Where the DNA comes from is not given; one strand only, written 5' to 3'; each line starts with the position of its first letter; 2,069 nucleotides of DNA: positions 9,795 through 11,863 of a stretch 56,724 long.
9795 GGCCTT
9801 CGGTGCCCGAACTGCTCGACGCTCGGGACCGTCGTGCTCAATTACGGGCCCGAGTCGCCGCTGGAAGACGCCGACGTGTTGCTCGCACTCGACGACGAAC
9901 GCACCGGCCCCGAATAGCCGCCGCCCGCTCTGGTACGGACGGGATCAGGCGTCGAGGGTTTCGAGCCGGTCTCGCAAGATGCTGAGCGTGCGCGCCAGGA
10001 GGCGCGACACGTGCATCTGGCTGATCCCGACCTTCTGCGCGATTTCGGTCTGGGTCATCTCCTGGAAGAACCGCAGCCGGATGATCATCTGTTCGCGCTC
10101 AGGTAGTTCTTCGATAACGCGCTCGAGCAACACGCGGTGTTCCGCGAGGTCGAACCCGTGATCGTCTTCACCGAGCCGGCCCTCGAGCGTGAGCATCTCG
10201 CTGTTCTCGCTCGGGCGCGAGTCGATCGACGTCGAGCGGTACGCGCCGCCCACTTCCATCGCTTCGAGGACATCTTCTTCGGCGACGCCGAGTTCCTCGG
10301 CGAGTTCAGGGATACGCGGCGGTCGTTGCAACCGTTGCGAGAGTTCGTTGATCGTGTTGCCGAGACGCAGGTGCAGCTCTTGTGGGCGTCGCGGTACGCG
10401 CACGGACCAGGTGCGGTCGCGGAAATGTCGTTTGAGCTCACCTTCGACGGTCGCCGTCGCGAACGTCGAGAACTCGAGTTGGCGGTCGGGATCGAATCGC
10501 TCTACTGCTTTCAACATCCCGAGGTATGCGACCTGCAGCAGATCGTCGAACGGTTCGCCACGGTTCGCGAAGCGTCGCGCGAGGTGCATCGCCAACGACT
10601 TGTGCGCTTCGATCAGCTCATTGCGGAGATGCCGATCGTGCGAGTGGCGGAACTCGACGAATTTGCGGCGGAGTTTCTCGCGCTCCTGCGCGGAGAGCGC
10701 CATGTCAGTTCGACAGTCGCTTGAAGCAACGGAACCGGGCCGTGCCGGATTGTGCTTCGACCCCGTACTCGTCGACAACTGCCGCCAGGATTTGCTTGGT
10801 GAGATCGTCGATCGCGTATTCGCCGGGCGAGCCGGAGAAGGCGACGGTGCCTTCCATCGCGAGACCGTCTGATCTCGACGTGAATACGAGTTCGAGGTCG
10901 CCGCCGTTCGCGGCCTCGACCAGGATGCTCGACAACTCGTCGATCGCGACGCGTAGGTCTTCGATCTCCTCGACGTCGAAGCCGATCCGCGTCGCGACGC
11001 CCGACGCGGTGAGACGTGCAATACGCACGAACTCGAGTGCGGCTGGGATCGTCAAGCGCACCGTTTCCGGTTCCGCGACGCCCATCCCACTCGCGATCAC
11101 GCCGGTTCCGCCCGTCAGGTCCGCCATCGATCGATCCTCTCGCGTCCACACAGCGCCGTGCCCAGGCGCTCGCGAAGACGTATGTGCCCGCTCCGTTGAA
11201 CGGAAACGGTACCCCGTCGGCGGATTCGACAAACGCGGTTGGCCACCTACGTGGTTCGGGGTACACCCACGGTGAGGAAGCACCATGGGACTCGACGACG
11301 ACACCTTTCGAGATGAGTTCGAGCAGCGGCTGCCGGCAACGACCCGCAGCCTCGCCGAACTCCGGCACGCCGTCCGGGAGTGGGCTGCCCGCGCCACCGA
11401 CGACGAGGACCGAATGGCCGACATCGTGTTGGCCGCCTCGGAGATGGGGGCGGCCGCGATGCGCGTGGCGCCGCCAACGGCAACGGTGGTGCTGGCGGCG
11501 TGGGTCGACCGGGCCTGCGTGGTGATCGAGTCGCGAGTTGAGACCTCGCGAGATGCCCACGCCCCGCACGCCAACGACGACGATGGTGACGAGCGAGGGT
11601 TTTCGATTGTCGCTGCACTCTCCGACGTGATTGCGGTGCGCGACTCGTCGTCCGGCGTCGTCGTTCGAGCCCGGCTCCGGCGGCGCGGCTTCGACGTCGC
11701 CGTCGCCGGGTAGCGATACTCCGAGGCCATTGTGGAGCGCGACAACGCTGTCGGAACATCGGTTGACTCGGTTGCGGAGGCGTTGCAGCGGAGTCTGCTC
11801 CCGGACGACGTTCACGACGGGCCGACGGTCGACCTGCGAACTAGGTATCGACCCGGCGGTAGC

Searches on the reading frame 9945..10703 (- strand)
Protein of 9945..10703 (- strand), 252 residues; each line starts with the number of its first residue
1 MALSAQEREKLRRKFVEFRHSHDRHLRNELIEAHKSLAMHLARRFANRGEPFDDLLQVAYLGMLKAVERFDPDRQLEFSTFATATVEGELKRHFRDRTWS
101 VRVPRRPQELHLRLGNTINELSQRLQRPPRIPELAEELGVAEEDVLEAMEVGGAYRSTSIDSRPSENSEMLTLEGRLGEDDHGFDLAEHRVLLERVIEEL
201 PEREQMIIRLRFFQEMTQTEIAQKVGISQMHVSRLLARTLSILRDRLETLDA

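Call 7: search_protein_families(library=pfam, proteins=[window:9945-10703:-])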
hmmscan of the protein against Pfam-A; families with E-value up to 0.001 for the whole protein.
window:9945-10703:- (252 aa): 6 families
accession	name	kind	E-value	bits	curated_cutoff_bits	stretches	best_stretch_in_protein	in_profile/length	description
PF04542.20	Sigma70_r2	-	8.6e-19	67.6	24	1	30-99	1-70/71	Sigma-70 region 2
PF04545.22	Sigma70_r4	-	3.4e-16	58.9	24.1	1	197-244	2-49/50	Sigma-70, region 4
PF04539.22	Sigma70_r3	-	2.8e-14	53.4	25.3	1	113-172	5-64/78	Sigma-70 region 3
PF08281.18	Sigma70_r4_2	-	2e-10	40.6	25.7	1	191-240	2-51/54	Sigma-70, region 4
PF13384.12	HTH_23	-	0.00015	21.9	24.6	0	211-238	12-40/50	Homeodomain-like domain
PF13545.12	HTH_Crp_2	-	0.00078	19.8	27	0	211-238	18-45/70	Crp-like helix-turn-helix domain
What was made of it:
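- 9945..10703 (-): SigB/SigF/SigG-family sigma factor, 252 aa, with regions 2, 3 and 4. Pfam finds r2, r3 and r4 (call 7).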

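Call 9: find_related_loci(query=window:9945-10703:-, collection=genome_contigs, flank=10000)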
Query window:9945-10703:- (252 aa) in genome_contigs; peptide patterns used: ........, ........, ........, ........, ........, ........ (x = any residue, [..] = any of these).
599 stretches matched a pattern (row limit reached: there are more); 373 encode a relative of the query (tblastn E <= 1e-3); the best 80 are kept; 80 distinct loci.
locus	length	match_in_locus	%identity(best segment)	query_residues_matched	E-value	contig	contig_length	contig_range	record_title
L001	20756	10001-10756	87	1-252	2e-145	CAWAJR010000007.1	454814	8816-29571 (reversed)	MAG: uncultured Actinomycetes bacterium isolate MFD02416.bin.1.284 genome assembly, contig: contig_99128, whole genome s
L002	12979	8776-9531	81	1-252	2e-135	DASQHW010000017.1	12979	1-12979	MAG TPA_asm: Acidimicrobiia bacterium isolate SMAG_U11843 k141_1701, whole genome shotgun sequence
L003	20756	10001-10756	81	1-252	6e-134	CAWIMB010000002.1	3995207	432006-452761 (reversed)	MAG: uncultured Actinomycetes bacterium isolate MFD04944.bin.2.122 genome assembly, contig: contig_32065, whole genome s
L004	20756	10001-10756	80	1-252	4e-133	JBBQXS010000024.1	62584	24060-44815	MAG: Acidimicrobiia bacterium isolate Co_metawrap_2126 Cmw_2126_k141_13500821_length_62584_cov_15.9981, whole genome sho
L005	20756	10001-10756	81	1-252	2e-133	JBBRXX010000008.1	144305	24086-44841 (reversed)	MAG: Acidimicrobiia bacterium isolate La5_maxbin2.189 La5_maxbin2.189_K_85089_L_144305_cov_30.9999, whole genome shotgun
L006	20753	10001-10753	78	1-251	4e-130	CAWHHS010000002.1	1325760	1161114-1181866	MAG: uncultured Actinomycetes bacterium isolate MFD01872.bin.2.119 genome assembly, contig: contig_22443, whole genome s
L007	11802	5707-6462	79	1-252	1e-129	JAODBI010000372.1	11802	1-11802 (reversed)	MAG: Actinomycetes bacterium isolate RYN_52 scaffold_2719773, whole genome shotgun sequence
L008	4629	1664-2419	79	1-252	6e-131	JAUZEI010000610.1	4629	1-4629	MAG: Actinomycetota bacterium isolate BP_119 scaffold_911470, whole genome shotgun sequence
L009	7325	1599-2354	78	1-252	2e-128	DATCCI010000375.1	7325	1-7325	MAG TPA_asm: Acidimicrobiia bacterium isolate SMAG_U7695 k141_568663, whole genome shotgun sequence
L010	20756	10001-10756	78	1-252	2e-128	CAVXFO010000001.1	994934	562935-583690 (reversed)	MAG: uncultured Actinomycetes bacterium isolate MFD02416.bin.2.178 genome assembly, contig: contig_13371, whole genome s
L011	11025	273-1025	77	1-251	1e-128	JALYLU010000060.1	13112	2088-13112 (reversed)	MAG: Actinomycetota bacterium isolate AFD bin47 SD1484_NODE_420_length_13112_cov_1.059530, whole genome shotgun sequence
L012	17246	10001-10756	77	1-252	6e-128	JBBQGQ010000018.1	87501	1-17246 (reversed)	MAG: Acidimicrobiia bacterium isolate Co_metawrap_954 Cmw_954_k141_22212288_length_87501_cov_16.9993, whole genome shotg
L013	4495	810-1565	78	1-252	4e-129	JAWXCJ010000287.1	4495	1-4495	MAG: Actinomycetota bacterium isolate P2IB.169 k99_1109681, whole genome shotgun sequence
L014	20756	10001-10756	77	1-252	4e-127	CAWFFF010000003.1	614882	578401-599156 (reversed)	MAG: uncultured Actinomycetes bacterium isolate MFD02416.bin.2.90 genome assembly, contig: contig_16435, whole genome sh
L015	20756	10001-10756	77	1-252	1e-126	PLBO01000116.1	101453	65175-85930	MAG: Actinomycetota bacterium isolate palsa_610 73.20111000_P3M.68_contig_5244, whole genome shotgun sequence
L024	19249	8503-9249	64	2-251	7e-105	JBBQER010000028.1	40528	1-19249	MAG: Acidimicrobiia bacterium isolate Co_metawrap_1095 Cmw_1095_k141_5690710_length_40528_cov_9.0000, whole genome shotg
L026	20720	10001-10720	62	8-247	1e-97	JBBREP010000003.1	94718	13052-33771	MAG: Acidimicrobiia bacterium isolate Co_metawrap_2507 Cmw_2507_k141_14605028_length_94718_cov_10.0000, whole genome sho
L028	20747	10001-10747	57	1-248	2e-87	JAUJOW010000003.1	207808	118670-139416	MAG: Acidimicrobiales bacterium isolate YX3bin29 opera_contig_134, whole genome shotgun sequence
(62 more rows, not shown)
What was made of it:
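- On Actinobacterial SigF (NCBIfam NF005514 / PRK07122): The closest relatives are Acidimicrobiia MAGs (call 9).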

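Call 22: search_protein_families(library=ncbifam, proteins=[window:9945-10703:-])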
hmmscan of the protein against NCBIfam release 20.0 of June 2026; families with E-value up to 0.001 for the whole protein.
window:9945-10703:- (252 aa): 72 families (the best 25 are shown)
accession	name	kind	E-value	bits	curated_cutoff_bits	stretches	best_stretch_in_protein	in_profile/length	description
TIGR02980.1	SigBFG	subfamily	5.4e-81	271.6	234.35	1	24-247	2-226/227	SigB/SigF/SigG family RNA polymerase sigma factor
NF005514.0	PRK07122.1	subfamily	2.6e-78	262.8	372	1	20-248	36-264/264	RNA polymerase sigma factor SigF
TIGR02941.1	Sigma_B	equivalog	2.8e-59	200.6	315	1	8-245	12-251/255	RNA polymerase sigma factor SigB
TIGR02885.1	spore_sigF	equivalog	1.9e-48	165.3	321.45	1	17-247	3-231/231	RNA polymerase sporulation sigma factor SigF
NF005644.0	PRK07408.1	subfamily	2.4e-45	155.2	261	1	8-248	10-254/258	RNA polymerase sigma factor SigF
NF004052.0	PRK05572.1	subfamily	3.4e-45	154.5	311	1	12-248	19-251/252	SigF/SigG family RNA polymerase sporulation sigma factor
NF006071.0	PRK08215.1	equivalog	1.8e-39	135.9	372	1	9-245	22-255/258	RNA polymerase sporulation sigma factor SigG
TIGR02850.1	spore_sigG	equivalog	7.1e-38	130.5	457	1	7-244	17-251/254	RNA polymerase sporulation sigma factor SigG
TIGR02937.1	sigma70-ECF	superfamily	1.5e-35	122.2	42.9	1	26-247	2-165/165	sigma-70 family RNA polymerase sigma factor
TIGR02479.1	FliA_WhiG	subfamily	5.8e-31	108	189.6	1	35-247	10-223/224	FliA/WhiG family RNA polymerase sigma factor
NF041931.2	MzaA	equivalog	8e-29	101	800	1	3-245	454-703/726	MZA anti-phage system associated sigma-70 family RNA polymerase sigma factor MzaA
NF005413.0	PRK06986.1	subfamily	4.9e-28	98.6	201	1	22-249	14-238/241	RNA polymerase sigma factor FliA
NF005809.0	PRK07670.1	equivalog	5.4e-27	94.9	326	1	11-248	9-251/255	FliA/WhiG family RNA polymerase sigma factor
NF004935.0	PRK06288.1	equivalog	1.5e-26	93.6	343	1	5-249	13-264/270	RNA polymerase sigma factor WhiG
TIGR02997.1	Sig70-cyanoRpoD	subfamily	2e-25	89.7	384.5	1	21-244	70-298/298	RNA polymerase sigma factor, RpoD/SigA family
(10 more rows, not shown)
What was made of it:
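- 9945..10703 (-): TIGR02980 scores 271.6 bits against a cut-off of 234.35 (call 22).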

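Call 23: search_solved_structures(query=window:9945-10703:-, max_evalue=1e-10)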
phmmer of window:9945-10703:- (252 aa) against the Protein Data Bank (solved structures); distinct sequences matched with E-value up to 1e-10: 69 (the best 60 are shown).
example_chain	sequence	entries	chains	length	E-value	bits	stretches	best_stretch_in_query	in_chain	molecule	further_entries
8x6g_H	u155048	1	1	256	1.2e-47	165.6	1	9-242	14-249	RNA polymerase sigma factor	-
1l0o_C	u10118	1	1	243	2.6e-38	135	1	14-240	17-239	sigma factor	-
5tw1_F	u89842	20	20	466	5e-26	94.8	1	22-245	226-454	RNA polymerase sigma factor SigA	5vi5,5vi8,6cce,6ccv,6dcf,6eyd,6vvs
7kif_F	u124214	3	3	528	3.2e-25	92.1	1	21-245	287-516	RNA polymerase sigma factor SigA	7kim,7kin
5uh5_F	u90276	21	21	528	3.2e-25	92.1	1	21-245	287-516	RNA polymerase sigma factor SigA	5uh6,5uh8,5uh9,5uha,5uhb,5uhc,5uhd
6bzo_F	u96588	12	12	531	3.3e-25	92.1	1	21-245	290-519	RNA polymerase sigma factor SigA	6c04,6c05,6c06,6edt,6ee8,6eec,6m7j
9e7v_F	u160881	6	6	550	3.5e-25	92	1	21-245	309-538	RNA polymerase sigma factor SigA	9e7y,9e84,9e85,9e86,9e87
8k60_F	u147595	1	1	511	3.1e-23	85.6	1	9-245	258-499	RNA polymerase principal sigma factor HrdB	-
8dy7_F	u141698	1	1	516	3.2e-23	85.6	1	9-245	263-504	RNA polymerase sigma factor SigA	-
8dy9_F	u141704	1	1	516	3.2e-23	85.6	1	9-245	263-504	RNA polymerase sigma factor SigA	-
7vpd_F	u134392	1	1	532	3.3e-23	85.5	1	9-245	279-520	RNA polymerase sigma factor SigA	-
7vpz_F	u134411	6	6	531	3.3e-23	85.5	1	9-245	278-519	RNA polymerase principal sigma factor HrdB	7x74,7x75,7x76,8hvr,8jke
7l7b_F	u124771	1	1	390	3.9e-22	82.1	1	14-240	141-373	RNA polymerase sigma factor SigA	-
6kj6_F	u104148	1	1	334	3e-21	79.1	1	24-249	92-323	RNA polymerase sigma factor RpoS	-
5ipl_F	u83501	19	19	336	3.2e-21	79.1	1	23-249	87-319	RNA polymerase sigma factor RpoS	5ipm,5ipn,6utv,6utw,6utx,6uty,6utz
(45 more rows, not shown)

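Call 35: search_solved_structures(query=window:9945-10703:-, max_evalue=1e-30, show_alignments=2)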
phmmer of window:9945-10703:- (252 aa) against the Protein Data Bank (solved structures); distinct sequences matched with E-value up to 1e-30: 2.
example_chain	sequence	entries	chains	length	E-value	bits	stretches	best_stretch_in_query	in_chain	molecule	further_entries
8x6g_H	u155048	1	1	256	1.2e-47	165.6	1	9-242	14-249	RNA polymerase sigma factor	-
1l0o_C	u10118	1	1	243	2.6e-38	135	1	14-240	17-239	sigma factor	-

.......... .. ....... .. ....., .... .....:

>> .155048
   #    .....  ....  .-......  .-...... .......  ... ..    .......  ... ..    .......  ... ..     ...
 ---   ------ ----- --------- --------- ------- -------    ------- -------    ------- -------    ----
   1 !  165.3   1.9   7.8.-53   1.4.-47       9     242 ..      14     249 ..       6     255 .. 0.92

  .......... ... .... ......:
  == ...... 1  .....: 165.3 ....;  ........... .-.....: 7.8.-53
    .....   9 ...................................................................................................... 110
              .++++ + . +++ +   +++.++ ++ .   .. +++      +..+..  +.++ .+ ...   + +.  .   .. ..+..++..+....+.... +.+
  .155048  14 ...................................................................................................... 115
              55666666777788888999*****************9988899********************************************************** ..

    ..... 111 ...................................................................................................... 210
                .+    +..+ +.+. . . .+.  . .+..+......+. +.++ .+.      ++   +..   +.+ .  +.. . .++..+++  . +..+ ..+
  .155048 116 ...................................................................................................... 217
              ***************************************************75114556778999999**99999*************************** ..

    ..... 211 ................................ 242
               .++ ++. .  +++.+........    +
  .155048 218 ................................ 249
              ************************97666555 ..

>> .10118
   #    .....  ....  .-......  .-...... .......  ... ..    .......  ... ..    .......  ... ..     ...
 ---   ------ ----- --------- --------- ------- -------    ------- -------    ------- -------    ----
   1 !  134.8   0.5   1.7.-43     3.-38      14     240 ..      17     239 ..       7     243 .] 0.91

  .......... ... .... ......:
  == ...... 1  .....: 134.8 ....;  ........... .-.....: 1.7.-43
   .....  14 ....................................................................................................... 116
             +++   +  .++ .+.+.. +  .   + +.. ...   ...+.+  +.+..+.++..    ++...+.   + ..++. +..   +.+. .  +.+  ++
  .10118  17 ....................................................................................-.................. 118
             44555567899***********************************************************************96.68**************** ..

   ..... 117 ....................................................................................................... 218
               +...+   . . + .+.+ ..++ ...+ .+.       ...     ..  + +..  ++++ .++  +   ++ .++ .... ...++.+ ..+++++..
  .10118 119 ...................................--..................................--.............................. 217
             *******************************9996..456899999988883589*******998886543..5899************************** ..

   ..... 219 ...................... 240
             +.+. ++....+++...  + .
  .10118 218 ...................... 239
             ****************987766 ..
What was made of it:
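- Closest known: Bacillus subtilis / Staphylococcus aureus sigma-B general stress regulon. Different: About 40% of residues are identical over the aligned region (by eye from the alignment in call 35).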

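Call 49: search_protein_families(library=pfam, proteins=[L006:1393-2874:+, L010:2726-4273:+, L012:7682-9154:+, L015:7726-9222:+, L006:5953-7038:-, L024:12500-13483:+, L024:2174-2386:-, L013:1595-1795:-, L028:9115-9483:+, L026:8779-9075:+])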
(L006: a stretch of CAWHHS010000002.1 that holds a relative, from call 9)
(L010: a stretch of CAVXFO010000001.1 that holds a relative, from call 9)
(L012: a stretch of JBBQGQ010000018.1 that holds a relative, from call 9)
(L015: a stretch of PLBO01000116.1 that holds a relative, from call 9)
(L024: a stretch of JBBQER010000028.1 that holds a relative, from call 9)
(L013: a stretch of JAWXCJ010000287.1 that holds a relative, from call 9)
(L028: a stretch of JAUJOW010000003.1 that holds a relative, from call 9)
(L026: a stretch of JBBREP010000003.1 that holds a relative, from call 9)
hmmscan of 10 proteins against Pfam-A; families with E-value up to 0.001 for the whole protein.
L006:1393-2874:+ (493 aa): 3 families
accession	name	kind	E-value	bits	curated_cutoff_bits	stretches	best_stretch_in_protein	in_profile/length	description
PF13298.12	LigD_N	-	1.6e-38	131.6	31.1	1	46-146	1-107/107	DNA Ligase D 3'-phosphoesterase domain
PF01068.26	DNA_ligase_A_M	-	3.7e-36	125.2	26.2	1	185-363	18-204/204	ATP dependent DNA ligase domain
PF04679.21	DNA_ligase_A_C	-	8.6e-24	84.2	27.5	1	382-473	1-94/94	ATP dependent DNA ligase C terminal region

L010:2726-4273:+ (515 aa): 3 families
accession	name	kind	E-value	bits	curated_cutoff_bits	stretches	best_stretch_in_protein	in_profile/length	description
PF13298.12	LigD_N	-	9e-39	132.4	31.1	1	73-173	1-107/107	DNA Ligase D 3'-phosphoesterase domain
PF01068.26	DNA_ligase_A_M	-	1.1e-37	130.2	26.2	1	201-390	1-204/204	ATP dependent DNA ligase domain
PF04679.21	DNA_ligase_A_C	-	1.4e-24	86.7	27.5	1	409-501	1-94/94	ATP dependent DNA ligase C terminal region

L012:7682-9154:+ (490 aa): 3 families
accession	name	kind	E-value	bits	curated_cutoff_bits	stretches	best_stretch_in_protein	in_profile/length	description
PF13298.12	LigD_N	-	6.4e-39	132.9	31.1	1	51-151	1-107/107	DNA Ligase D 3'-phosphoesterase domain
PF01068.26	DNA_ligase_A_M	-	4.2e-35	121.7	26.2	1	190-368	18-204/204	ATP dependent DNA ligase domain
PF04679.21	DNA_ligase_A_C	-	2e-25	89.5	27.5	1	387-479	1-94/94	ATP dependent DNA ligase C terminal region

L015:7726-9222:+ (498 aa): 3 families
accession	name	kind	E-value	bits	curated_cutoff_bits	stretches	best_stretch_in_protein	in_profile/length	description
PF13298.12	LigD_N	-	5.9e-40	136.2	31.1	1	41-141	1-107/107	DNA Ligase D 3'-phosphoesterase domain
PF01068.26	DNA_ligase_A_M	-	2e-36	126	26.2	1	169-358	1-204/204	ATP dependent DNA ligase domain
PF04679.21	DNA_ligase_A_C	-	1.4e-25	90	27.5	1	377-469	1-94/94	ATP dependent DNA ligase C terminal region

L006:5953-7038:- (361 aa): 2 families
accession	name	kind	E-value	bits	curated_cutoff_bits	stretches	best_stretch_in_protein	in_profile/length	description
PF14417.12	MEDS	-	2.9e-28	99.2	29.8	1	14-159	1-160/161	MEDS: MEthanogen/methylotroph, DcmR Sensory domain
PF13581.12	HATPase_c_2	-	3e-12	47.1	27.4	1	200-305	6-121/127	Histidine kinase-like ATPase domain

L024:12500-13483:+ (327 aa): 2 families
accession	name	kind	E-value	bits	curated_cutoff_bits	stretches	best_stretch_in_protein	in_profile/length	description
PF14417.12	MEDS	-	5.8e-23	81.9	29.8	1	20-168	1-148/161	MEDS: MEthanogen/methylotroph, DcmR Sensory domain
PF13581.12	HATPase_c_2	-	1.1e-11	45.3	27.4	1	214-322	4-126/127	Histidine kinase-like ATPase domain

L024:2174-2386:- (70 aa): 0 families

L013:1595-1795:- (66 aa): 1 family
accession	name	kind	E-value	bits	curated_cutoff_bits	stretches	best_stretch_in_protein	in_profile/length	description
PF05532.17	CsbD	-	2.9e-14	53.1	40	1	3-51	5-53/53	CsbD-like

L028:9115-9483:+ (122 aa): 2 families
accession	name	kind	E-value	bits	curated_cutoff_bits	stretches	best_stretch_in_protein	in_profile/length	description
PF13581.12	HATPase_c_2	-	9.9e-13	48.7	27.4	1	9-117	2-124/127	Histidine kinase-like ATPase domain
PF02518.31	HATPase_c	-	0.0004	21.2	26.4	1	41-106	9-88/111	Histidine kinase-, DNA gyrase B-, and HSP90-like ATPase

L026:8779-9075:+ (98 aa): 1 family
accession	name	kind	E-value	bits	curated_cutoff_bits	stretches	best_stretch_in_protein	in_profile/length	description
PF22277.2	EncFtn-like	-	1.5e-38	130.9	27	1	1-83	2-84/85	EncFtn-like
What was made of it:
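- Closest known: Bacillus subtilis / Staphylococcus aureus sigma-B general stress regulon. Same: In relatives a CsbD-like gene carries the motif (call 49).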

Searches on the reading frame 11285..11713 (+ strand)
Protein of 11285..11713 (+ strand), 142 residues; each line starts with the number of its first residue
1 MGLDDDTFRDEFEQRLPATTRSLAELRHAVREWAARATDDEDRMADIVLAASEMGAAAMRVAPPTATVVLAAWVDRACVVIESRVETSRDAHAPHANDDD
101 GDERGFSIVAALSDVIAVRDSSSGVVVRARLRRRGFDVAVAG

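Call 7: search_protein_families(library=pfam, proteins=[window:11285-11713:+])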
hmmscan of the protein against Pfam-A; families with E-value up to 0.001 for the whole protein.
window:11285-11713:+ (142 aa): 1 family
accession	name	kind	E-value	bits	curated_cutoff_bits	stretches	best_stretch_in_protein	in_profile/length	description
PF13581.12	HATPase_c_2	-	5.4e-11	43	27.4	1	16-130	1-126/127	Histidine kinase-like ATPase domain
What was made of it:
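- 11285..11713 (+): HATPase_c_2 protein, a second RsbW/RsbA-like kinase or anti-sigma paralogue. Pfam E=5.4e-11 (call 7).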

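Call 22: search_protein_families(library=ncbifam, proteins=[window:11285-11713:+])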
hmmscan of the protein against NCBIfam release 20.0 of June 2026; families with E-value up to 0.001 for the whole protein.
window:11285-11713:+ (142 aa): 1 family
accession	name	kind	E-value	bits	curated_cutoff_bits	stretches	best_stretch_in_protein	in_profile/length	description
NF041045.1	RsbA_anti_sig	subfamily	4.7e-13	49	210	1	17-131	185-302/303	anti-sigma factor RsbA family regulatory protein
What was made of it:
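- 11285..11713 (+): NCBIfam RsbA family E=4.7e-13, below the cut-off (call 22).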
